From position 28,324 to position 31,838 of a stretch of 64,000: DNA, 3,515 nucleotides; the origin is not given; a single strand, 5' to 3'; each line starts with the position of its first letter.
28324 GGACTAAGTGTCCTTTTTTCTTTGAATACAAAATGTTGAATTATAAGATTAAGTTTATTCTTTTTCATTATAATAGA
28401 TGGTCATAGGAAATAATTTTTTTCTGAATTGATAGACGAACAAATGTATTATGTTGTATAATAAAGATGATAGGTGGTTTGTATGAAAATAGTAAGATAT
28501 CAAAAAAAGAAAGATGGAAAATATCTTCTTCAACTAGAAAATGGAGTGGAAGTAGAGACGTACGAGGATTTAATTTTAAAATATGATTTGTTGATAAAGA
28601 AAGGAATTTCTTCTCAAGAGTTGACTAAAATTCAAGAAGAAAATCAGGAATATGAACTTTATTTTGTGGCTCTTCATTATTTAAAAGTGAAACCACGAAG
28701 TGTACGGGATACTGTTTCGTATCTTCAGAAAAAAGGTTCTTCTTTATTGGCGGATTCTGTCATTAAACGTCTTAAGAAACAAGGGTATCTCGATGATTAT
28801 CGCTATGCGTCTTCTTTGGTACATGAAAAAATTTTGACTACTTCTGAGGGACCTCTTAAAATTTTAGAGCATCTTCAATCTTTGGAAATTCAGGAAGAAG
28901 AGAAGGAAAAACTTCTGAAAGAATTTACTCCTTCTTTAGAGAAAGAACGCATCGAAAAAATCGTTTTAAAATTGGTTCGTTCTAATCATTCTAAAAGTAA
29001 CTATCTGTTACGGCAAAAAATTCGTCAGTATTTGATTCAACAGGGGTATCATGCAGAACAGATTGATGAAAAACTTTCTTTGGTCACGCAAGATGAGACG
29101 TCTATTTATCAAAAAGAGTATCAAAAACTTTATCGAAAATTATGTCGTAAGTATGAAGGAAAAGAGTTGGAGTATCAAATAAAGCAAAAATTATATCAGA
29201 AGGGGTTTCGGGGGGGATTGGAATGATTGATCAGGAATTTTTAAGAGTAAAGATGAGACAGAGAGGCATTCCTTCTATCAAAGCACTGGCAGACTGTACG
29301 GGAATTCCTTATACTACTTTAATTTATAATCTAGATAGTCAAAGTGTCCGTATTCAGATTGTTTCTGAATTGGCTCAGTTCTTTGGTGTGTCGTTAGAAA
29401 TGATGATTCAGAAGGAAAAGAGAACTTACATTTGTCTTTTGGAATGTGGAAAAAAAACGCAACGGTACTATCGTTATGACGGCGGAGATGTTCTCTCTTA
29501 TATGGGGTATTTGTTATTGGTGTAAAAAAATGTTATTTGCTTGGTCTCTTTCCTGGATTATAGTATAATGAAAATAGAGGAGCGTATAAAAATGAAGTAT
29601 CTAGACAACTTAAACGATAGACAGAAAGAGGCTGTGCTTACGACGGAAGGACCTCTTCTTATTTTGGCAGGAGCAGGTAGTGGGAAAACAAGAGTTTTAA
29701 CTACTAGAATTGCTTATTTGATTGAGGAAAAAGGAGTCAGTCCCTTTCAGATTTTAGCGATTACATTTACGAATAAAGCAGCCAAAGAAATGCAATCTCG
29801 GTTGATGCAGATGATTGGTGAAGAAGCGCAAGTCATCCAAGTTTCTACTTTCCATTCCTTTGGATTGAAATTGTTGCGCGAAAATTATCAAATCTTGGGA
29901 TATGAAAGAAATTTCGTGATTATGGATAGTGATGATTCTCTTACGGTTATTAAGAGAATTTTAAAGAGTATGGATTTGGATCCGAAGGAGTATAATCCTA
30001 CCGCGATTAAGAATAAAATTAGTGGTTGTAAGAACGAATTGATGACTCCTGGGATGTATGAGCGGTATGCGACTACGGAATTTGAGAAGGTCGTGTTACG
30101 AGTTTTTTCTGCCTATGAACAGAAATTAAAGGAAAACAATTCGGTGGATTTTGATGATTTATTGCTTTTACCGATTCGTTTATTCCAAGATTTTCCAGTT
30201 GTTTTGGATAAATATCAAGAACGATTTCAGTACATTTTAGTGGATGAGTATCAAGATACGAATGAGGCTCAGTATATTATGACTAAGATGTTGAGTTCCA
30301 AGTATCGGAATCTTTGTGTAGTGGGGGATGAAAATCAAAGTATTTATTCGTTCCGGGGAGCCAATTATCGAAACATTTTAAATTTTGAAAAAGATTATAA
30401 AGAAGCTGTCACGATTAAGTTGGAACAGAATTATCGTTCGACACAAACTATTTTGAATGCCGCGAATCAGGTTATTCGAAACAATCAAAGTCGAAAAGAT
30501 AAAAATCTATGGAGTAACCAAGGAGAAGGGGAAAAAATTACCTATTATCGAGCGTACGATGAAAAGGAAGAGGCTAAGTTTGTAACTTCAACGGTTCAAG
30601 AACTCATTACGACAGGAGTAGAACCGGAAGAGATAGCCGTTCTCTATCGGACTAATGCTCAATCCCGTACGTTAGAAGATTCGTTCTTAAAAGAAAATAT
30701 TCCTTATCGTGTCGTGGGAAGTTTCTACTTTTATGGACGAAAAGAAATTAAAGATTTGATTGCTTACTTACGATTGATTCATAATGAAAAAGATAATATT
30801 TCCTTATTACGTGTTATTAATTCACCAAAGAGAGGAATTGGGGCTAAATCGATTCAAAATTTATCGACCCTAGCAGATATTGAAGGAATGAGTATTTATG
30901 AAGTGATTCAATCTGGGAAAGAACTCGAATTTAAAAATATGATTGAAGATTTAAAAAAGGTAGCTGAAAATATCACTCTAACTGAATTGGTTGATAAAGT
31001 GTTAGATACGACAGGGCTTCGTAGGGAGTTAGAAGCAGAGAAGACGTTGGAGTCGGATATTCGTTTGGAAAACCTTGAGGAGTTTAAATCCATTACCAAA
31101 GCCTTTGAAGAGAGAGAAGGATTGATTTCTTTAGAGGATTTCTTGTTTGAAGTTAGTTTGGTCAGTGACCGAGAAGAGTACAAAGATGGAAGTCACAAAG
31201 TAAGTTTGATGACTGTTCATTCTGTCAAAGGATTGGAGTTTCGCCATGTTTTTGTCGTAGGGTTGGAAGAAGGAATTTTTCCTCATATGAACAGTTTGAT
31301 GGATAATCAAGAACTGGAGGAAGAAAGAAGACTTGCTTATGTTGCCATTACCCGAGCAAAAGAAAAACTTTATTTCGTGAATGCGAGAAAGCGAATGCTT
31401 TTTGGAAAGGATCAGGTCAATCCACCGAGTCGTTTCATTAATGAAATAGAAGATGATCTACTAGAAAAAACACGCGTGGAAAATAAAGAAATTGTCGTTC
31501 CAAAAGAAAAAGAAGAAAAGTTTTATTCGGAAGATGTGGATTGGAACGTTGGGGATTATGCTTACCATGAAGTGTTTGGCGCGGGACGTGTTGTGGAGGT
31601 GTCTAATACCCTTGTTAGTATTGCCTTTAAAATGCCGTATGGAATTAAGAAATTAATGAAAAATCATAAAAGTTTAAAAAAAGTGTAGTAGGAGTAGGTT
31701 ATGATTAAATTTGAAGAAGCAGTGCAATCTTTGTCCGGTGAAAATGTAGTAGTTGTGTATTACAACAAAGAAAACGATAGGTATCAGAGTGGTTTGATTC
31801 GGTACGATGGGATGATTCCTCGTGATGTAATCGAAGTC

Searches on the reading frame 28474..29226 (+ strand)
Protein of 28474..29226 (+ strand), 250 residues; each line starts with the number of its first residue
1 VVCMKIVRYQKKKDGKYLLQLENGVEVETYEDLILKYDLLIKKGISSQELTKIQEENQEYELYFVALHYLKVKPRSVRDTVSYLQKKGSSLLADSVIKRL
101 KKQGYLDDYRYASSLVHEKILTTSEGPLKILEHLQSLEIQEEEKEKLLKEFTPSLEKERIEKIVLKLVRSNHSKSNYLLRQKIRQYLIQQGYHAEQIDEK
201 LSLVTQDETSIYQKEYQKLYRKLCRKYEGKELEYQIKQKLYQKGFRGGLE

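Call 21: search_protein_families(library=pfam, proteins=[window:28474-29226:+], max_evalue=0.001)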
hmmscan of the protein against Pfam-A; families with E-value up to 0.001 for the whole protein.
window:28474-29226:+ (250 aa): 3 families
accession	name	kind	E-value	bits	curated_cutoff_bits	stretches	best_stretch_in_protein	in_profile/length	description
PF21981.2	RecX_HTH3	-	2.7e-07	31.1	26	1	158-199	5-46/48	RecX, third three-helix domain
PF02631.22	RecX_HTH2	-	7.4e-07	29.8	26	0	107-142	1-36/42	RecX, second three-helix domain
PF21982.2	RecX_HTH1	-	4.7e-06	26.9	26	0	65-100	4-40/40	RecX, first three-helix domain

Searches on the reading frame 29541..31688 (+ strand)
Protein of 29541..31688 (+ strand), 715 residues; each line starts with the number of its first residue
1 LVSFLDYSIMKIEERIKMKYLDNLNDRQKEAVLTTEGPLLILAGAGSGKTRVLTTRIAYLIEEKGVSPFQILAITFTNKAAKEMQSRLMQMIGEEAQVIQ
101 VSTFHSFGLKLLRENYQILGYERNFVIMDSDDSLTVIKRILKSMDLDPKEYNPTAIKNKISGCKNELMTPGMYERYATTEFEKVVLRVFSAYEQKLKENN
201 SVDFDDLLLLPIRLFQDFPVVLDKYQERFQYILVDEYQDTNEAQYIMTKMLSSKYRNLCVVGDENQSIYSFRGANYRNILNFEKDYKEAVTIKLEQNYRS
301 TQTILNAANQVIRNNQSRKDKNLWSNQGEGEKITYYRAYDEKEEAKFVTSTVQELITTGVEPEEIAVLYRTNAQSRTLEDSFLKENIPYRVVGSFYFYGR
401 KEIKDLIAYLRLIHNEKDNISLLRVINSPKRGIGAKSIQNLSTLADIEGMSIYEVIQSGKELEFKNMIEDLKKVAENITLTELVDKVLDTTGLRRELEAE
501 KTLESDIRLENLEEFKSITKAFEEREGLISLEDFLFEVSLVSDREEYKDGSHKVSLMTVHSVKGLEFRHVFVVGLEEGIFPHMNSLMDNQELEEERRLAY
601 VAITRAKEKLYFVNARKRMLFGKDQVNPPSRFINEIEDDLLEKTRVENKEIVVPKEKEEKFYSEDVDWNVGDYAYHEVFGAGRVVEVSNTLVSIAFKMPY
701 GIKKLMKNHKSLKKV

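Call 21: search_protein_families(library=pfam, proteins=[window:29541-31688:+], max_evalue=0.001)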
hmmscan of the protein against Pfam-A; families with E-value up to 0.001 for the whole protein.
window:29541-31688:+ (715 aa): 8 families
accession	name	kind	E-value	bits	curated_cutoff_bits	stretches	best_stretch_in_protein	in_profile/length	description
PF00580.27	UvrD-helicase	-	3.2e-94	316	23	1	24-287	1-271/271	UvrD/REP helicase N-terminal domain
PF13361.12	UvrD_C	-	5.2e-80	269.9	25.6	1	292-614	1-347/350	UvrD-like helicase C-terminal domain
PF13245.12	AAA_19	-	1.6e-24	87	25.1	1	28-272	1-134/134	AAA domain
PF01443.25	Viral_helicase1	-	3.6e-11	43.8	21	1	550-614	173-228/228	Viral superfamily 1 RNA helicase core domain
PF13538.12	UvrD_C_2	-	7.2e-11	42.2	27.4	1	555-613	3-52/52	UvrD-like helicase C-terminal domain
PF13604.12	AAA_30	-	6.5e-09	36.2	27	1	24-97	2-71/191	AAA domain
PF13087.12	AAA_12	-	8.1e-08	32.5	27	0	332-384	77-131/195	AAA domain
PF21196.3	PcrA_UvrD_tudor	-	7.8e-05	22.9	23.9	1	670-707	1-41/48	PcrA/UvrD tudor domain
